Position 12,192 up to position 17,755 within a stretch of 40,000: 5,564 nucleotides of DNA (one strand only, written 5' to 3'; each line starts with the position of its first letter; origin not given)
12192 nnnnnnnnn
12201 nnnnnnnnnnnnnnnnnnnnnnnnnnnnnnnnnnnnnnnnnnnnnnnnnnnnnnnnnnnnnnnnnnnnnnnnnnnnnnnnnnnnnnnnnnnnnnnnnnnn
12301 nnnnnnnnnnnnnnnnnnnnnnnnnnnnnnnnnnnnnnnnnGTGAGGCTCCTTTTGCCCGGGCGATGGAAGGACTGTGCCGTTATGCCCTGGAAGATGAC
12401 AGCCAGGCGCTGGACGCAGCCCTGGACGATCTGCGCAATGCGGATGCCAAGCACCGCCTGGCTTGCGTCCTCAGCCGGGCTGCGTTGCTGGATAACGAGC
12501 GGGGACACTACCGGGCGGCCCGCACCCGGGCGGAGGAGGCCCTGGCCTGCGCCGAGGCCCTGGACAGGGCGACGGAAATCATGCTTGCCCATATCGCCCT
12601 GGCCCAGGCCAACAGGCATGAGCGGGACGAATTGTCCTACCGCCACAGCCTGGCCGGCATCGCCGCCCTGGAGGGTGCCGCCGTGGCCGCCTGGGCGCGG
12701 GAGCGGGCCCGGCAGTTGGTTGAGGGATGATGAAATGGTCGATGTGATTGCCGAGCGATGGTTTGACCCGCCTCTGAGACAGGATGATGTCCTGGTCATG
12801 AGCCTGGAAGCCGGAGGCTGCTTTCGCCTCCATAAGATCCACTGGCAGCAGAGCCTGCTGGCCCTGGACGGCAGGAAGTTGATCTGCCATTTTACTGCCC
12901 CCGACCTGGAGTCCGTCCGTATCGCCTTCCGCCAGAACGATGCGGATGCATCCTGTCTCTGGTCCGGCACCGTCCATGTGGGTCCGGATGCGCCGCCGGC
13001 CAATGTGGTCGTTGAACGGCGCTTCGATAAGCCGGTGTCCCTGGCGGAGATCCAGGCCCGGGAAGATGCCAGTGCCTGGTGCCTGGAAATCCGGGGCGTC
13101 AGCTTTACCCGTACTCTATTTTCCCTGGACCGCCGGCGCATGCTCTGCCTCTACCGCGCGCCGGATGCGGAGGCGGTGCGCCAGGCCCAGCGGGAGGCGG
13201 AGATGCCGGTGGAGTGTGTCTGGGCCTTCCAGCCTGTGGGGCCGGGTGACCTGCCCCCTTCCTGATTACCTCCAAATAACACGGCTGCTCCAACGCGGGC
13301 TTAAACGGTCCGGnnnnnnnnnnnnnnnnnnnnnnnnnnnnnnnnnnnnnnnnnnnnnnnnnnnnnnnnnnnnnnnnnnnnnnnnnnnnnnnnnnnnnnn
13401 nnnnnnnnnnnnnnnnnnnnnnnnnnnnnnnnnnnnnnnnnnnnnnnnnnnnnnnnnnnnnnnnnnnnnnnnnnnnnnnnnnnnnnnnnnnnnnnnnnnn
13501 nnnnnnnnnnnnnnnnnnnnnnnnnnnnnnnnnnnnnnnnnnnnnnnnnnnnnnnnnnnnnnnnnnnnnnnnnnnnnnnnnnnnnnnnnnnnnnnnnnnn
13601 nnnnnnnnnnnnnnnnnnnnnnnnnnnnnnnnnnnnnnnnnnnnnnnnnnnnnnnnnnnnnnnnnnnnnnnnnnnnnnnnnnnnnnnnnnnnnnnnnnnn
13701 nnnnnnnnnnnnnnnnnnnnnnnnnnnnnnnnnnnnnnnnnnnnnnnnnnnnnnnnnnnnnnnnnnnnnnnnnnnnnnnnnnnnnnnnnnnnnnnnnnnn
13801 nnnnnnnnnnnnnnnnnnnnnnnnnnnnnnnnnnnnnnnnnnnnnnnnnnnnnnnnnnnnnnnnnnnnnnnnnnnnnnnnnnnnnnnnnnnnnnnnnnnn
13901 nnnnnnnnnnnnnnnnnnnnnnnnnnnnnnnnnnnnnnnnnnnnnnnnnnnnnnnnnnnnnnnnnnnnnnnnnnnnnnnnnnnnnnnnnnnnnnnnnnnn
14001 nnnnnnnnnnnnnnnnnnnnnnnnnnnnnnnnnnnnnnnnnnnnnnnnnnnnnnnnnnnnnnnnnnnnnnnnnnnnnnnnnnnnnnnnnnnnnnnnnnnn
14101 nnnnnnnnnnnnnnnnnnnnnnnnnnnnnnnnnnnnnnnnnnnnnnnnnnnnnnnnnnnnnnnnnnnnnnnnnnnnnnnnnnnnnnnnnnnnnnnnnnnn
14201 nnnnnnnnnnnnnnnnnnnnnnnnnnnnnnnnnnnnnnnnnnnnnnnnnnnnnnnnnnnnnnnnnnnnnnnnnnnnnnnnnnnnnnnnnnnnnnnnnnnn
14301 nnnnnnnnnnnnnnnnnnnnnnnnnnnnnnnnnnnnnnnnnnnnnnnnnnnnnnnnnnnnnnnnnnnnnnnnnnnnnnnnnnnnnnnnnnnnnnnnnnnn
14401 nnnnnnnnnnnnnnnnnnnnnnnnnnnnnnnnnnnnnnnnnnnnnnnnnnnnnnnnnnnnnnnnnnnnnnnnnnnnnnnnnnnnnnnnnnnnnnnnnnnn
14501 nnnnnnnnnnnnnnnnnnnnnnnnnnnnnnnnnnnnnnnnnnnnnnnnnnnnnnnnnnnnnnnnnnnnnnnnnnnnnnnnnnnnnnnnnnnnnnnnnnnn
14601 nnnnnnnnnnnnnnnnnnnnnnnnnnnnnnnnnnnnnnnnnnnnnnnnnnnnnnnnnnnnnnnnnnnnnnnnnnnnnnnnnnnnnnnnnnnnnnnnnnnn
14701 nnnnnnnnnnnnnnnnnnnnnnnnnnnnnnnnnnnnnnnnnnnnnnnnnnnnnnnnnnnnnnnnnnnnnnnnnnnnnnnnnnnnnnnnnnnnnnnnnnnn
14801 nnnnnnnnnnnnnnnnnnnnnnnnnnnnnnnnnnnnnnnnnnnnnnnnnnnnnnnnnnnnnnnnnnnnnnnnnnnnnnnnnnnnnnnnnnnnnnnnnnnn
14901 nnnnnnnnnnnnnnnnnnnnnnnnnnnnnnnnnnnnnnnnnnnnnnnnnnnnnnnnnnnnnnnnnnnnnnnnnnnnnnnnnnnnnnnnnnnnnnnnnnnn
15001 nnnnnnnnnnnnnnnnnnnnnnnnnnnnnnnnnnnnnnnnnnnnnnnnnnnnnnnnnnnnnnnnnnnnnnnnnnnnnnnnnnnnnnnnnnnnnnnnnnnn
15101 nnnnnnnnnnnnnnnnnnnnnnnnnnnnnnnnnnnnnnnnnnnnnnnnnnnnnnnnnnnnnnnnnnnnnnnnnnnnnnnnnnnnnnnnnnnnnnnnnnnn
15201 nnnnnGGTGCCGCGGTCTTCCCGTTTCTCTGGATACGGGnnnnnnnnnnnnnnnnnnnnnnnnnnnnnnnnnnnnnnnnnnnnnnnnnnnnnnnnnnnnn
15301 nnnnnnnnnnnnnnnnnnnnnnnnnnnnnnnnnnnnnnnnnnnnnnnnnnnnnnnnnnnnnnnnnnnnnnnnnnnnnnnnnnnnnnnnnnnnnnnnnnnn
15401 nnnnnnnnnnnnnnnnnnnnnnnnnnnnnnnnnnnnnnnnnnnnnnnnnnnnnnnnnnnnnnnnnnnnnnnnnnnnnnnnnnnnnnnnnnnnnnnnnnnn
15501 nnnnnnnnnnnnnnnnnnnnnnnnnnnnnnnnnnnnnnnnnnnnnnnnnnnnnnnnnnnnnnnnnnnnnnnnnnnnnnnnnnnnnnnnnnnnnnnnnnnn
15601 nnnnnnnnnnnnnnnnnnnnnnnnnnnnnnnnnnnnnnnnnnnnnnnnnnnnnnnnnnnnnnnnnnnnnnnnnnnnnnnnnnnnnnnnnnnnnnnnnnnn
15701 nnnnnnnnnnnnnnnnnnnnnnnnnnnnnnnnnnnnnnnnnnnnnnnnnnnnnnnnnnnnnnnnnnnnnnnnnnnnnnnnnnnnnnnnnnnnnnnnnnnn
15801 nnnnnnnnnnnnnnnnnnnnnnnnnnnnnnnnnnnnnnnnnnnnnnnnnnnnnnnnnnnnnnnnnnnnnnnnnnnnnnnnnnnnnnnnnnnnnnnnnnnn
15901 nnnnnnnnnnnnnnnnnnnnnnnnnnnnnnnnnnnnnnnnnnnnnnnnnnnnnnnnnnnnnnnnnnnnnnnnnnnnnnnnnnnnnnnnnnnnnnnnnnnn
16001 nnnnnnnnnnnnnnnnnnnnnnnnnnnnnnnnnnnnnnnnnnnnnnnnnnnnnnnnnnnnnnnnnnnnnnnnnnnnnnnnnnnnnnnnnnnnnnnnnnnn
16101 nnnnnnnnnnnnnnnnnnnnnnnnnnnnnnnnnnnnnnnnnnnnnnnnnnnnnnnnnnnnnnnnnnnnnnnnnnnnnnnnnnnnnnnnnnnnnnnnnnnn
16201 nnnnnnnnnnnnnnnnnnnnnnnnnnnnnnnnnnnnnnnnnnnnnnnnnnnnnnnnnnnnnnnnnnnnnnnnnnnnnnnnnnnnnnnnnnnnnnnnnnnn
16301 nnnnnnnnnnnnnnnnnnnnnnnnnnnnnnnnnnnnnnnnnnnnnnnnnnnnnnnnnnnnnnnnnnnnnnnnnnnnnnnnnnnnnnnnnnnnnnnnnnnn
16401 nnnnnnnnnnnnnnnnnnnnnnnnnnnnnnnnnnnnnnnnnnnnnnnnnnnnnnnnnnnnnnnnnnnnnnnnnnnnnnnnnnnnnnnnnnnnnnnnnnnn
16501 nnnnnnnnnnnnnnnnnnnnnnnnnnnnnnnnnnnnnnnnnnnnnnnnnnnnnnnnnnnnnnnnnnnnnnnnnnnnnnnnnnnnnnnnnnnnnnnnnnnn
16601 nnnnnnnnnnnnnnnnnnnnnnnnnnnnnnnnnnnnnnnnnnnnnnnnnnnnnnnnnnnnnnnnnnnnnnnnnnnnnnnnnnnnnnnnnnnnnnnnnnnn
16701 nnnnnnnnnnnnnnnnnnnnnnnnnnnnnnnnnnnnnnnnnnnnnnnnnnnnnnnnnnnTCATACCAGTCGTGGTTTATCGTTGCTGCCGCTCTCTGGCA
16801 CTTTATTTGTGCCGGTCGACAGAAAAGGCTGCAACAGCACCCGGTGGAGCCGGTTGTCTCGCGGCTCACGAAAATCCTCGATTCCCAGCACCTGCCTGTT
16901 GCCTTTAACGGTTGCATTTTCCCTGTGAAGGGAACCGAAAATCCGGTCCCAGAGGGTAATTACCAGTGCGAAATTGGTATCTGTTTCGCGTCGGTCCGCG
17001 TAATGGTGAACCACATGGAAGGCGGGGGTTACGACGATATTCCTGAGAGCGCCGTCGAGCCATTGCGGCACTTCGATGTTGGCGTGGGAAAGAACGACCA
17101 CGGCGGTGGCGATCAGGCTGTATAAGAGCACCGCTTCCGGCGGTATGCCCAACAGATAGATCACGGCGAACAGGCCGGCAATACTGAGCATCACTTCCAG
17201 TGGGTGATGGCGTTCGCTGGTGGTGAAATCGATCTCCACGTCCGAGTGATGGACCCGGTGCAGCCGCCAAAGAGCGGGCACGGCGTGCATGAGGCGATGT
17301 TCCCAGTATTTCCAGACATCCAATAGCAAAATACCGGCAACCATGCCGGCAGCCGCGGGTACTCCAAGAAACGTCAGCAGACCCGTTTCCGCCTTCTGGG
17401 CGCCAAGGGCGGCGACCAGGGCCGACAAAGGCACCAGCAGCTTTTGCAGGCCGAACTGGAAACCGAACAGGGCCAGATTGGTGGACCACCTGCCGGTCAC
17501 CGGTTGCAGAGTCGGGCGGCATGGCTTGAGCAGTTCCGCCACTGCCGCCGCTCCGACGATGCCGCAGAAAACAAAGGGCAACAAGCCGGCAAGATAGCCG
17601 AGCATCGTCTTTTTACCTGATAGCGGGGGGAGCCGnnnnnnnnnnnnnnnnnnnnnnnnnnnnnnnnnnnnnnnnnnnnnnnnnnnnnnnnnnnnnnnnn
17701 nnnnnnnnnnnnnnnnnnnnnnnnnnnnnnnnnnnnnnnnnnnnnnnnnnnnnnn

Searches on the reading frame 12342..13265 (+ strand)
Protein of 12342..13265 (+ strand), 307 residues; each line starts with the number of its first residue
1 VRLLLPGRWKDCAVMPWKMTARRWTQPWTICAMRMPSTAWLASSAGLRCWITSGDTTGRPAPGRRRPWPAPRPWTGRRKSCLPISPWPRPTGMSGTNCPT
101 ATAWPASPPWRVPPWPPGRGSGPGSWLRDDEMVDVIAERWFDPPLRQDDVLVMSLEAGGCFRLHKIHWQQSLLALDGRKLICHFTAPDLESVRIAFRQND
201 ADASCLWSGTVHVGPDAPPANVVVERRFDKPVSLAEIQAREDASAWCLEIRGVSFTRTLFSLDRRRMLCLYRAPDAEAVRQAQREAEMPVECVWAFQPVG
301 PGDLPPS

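Call 84: search_protein_families(library=pfam, proteins=[window:12342-13265:+], max_evalue=0.00001)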
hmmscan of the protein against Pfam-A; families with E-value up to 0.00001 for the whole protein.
window:12342-13265:+ (307 aa): 1 family
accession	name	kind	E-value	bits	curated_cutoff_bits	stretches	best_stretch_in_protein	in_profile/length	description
PF14026.12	SCO4226-like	-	3.4e-20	72.5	28.5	1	223-294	2-74/76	Nickel responsive protein SCO4226-like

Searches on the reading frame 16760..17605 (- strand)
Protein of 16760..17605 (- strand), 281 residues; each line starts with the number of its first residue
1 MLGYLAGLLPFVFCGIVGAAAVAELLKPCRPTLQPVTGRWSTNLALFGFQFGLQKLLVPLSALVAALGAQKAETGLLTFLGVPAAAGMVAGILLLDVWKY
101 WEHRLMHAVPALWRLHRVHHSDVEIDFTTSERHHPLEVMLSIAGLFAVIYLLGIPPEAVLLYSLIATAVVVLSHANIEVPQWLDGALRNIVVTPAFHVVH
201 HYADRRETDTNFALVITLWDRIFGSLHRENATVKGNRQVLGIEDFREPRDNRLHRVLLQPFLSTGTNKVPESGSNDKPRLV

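Call 3: search_protein_families(library=ncbifam, proteins=[window:16760-17605:-], max_evalue=1)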
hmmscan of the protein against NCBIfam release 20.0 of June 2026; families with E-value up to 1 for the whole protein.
window:16760-17605:- (281 aa): 2 families
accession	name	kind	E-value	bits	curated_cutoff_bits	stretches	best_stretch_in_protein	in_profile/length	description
NF052566.1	OrLpdHdlsOlsERhiz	equivalog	4.9e-24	85.2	475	1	11-268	37-290/293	ornithine lipid hydroxylase OlsE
NF005653.0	PRK07424.1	equivalog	0.082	11.9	336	0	87-132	13-58/414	bifunctional sterol desaturase/short chain dehydrogenase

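Call 4: search_protein_families(library=pfam, proteins=[window:16760-17605:-], max_evalue=1)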
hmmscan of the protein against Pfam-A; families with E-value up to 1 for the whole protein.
window:16760-17605:- (281 aa): 4 families
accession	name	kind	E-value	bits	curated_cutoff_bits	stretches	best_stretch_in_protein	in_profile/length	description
PF04116.19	FA_hydroxylase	-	1e-29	104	31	1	89-225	2-132/132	Fatty acid hydroxylase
PF08365.16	IGF2_C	-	0.0096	16.4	27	1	96-139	6-50/55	Insulin-like growth factor II E-peptide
PF03208.24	PRA1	-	0.13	12.3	30.1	1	114-180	73-135/143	PRA1 family protein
PF11286.13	DUF3087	-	0.21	11.5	23.4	1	42-120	15-90/165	Protein of unknown function (DUF3087)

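Call 44: search_protein_families(library=ncbifam, proteins=[L017:5053-7389:+, L018:4311-5870:+, L015:5143-7464:+, L012:5974-7545:+, L018:3454-4320:+], max_evalue=0.00001)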
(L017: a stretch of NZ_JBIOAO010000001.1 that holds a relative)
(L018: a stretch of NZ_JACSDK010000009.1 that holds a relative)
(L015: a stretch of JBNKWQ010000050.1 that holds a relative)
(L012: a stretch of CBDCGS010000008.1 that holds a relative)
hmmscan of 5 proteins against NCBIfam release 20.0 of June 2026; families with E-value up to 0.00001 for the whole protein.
L017:5053-7389:+ (778 aa): 7 families
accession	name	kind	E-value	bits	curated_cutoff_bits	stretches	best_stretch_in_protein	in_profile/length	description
TIGR03109.2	exosort_XrtA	exception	1.7e-36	126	208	1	303-552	7-257/261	exosortase A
NF052566.1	OrLpdHdlsOlsERhiz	equivalog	1.2e-24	87.2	475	1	8-235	34-266/293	ornithine lipid hydroxylase OlsE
NF038142.1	exosort_XrtW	exception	1.6e-23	82.9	425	1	303-751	9-464/494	exosortase W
TIGR02602.1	8TM_EpsH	subfamily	3.2e-23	82.5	105.55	1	319-550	2-236/241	exosortase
TIGR04152.1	exosort_VPLPA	exception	1.6e-21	77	400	1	320-623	3-323/486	VPLPA-CTERM-specific exosortase XrtD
TIGR04178.1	exo_archaeo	signature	3.5e-08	33.6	23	1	462-552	2-93/97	exosortase/archaeosortase family protein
NF035943.2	exosort_XrtV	exception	1.1e-07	31.4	313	1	305-551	11-262/270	exosortase V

L018:4311-5870:+ (519 aa): 9 families
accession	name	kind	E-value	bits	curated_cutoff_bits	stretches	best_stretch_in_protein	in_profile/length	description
TIGR03109.2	exosort_XrtA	exception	1.3e-46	159.2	208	1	39-292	4-256/261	exosortase A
TIGR02602.1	8TM_EpsH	subfamily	1.6e-31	109.7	105.55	1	58-286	2-231/241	exosortase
NF038142.1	exosort_XrtW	exception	4.5e-31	107.8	425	1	38-411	5-391/494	exosortase W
TIGR04152.1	exosort_VPLPA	exception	1.3e-18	67.3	400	1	62-322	6-275/486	VPLPA-CTERM-specific exosortase XrtD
NF035943.2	exosort_XrtV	exception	9.7e-12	44.7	313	1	56-289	24-263/270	exosortase V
TIGR04178.1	exo_archaeo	signature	1.9e-08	34.5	23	1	201-287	3-86/97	exosortase/archaeosortase family protein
TIGR02914.1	EpsI_fam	equivalog_domain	9.7e-07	28.4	42.8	1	350-498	3-146/174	exosortase C-terminal domain/associated protein EpsI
TIGR04476.1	exosort_XrtN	exception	3e-06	26.6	200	1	120-324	69-277/406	exosortase N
TIGR03113.1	exosort_XrtB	exception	4.3e-06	26.6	275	1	56-286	20-258/268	exosortase B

L015:5143-7464:+ (773 aa): 8 families
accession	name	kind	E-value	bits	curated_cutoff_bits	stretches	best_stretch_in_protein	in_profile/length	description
TIGR03109.2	exosort_XrtA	exception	2.8e-45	154.8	208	1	296-548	5-258/261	exosortase A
NF038142.1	exosort_XrtW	exception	2e-28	99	425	1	298-737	9-455/494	exosortase W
TIGR02602.1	8TM_EpsH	subfamily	4.3e-28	98.4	105.55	1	315-546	3-236/241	exosortase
NF052566.1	OrLpdHdlsOlsERhiz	equivalog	3.1e-22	79.3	475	1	85-263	112-284/293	ornithine lipid hydroxylase OlsE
TIGR04152.1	exosort_VPLPA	exception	7e-21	74.9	400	1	315-619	4-324/486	VPLPA-CTERM-specific exosortase XrtD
NF035943.2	exosort_XrtV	exception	4e-08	32.9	313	1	301-545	12-262/270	exosortase V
NF033464.1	cyanoexo_CrtC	exception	4.1e-08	33.1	225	1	314-514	28-239/278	cyanoexosortase C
TIGR04178.1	exo_archaeo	signature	3.1e-07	30.6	23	1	457-546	2-92/97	exosortase/archaeosortase family protein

L012:5974-7545:+ (523 aa): 8 families
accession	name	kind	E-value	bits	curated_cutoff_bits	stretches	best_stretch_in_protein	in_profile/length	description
TIGR03109.2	exosort_XrtA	exception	5.5e-45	153.8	208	1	28-280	3-257/261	exosortase A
TIGR02602.1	8TM_EpsH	subfamily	9.4e-30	103.9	105.55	1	48-253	2-210/241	exosortase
NF038142.1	exosort_XrtW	exception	4.5e-26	91.2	425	1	32-351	9-342/494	exosortase W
TIGR04152.1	exosort_VPLPA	exception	2.2e-16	60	400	1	48-247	2-205/486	VPLPA-CTERM-specific exosortase XrtD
NF035943.2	exosort_XrtV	exception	1.4e-09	37.6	313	1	34-256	12-240/270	exosortase V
TIGR03113.1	exosort_XrtB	exception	2.2e-09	37.3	275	1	44-249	17-232/268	exosortase B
TIGR04178.1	exo_archaeo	signature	4.5e-08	33.3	23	1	191-282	3-95/97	exosortase/archaeosortase family protein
TIGR04156.1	cyanoexo_CrtB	exception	1.3e-07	31.5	300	1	56-228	37-210/280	cyanoexosortase B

L018:3454-4320:+ (288 aa): 1 family
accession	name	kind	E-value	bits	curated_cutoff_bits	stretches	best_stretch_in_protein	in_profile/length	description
NF052566.1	OrLpdHdlsOlsERhiz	equivalog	1.7e-22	80.1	475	1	81-228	113-257/293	ornithine lipid hydroxylase OlsE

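Call 73: search_solved_structures(query=window:16763-17605:-, max_evalue=1)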
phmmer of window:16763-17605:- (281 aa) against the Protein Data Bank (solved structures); distinct sequences matched with E-value up to 1: 1.
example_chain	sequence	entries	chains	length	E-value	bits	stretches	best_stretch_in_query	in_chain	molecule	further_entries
8u4c_C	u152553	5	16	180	0.28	13.7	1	93-138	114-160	Insulin-like growth factor II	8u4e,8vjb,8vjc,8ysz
